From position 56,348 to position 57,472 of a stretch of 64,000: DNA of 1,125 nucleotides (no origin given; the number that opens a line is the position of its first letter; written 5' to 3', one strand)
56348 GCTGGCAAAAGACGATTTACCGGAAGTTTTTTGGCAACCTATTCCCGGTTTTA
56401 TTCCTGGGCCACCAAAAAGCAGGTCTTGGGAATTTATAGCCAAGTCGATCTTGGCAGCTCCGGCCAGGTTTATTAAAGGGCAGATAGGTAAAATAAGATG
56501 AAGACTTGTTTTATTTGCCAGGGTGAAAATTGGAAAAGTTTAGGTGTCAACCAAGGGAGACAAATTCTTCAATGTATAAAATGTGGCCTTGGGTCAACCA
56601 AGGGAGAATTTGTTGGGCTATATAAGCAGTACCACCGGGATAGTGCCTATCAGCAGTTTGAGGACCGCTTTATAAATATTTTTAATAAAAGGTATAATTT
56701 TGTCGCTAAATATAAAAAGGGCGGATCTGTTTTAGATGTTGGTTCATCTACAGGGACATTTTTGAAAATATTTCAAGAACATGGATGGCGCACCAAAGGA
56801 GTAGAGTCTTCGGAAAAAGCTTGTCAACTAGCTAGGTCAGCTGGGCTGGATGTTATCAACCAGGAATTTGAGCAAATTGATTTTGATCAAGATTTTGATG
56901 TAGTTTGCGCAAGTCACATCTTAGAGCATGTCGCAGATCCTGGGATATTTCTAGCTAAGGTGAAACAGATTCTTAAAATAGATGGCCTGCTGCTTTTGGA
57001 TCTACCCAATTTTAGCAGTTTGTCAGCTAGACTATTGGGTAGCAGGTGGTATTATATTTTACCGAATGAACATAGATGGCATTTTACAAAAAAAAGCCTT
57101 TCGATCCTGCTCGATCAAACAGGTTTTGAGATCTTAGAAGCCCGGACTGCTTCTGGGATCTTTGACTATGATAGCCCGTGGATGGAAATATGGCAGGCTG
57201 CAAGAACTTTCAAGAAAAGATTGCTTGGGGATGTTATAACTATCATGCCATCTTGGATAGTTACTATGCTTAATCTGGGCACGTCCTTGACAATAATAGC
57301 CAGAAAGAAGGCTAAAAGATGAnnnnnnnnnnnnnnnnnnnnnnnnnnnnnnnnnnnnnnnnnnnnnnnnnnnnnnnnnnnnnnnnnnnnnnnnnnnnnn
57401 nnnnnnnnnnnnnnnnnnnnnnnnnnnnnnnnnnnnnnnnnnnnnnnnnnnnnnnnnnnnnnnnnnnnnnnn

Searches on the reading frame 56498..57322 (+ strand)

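Call 9: search_protein_families(library=pfam, proteins=[window:56498-57322:+], max_evalue=0.01)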
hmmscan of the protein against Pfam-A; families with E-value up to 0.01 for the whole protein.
window:56498-57322:+ (274 aa): 8 families
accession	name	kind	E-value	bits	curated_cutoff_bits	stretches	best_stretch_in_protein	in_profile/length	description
PF13489.12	Methyltransf_23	-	2.6e-26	92.8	27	1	67-214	14-163/164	Methyltransferase domain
PF08241.18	Methyltransf_11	-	4.9e-14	53.2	21.2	1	79-166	1-94/95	Methyltransferase domain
PF08242.18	Methyltransf_12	-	2e-11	44.9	30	1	79-165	1-98/98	Methyltransferase domain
PF13649.12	Methyltransf_25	-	5.4e-10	40.3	27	1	78-163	1-97/97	Methyltransferase domain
PF13847.12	Methyltransf_31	-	6.7e-10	39.3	27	1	73-171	2-113/145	Methyltransferase domain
PF07021.18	MetW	-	5.5e-09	36.4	21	1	73-178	12-118/193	Methionine biosynthesis protein MetW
PF02353.26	CMAS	-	0.0053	16.5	27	0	71-168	59-165/273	Mycolic acid cyclopropane synthetase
PF01728.25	FtsJ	-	0.0067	16.8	24.1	1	63-124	13-75/181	FtsJ-like methyltransferase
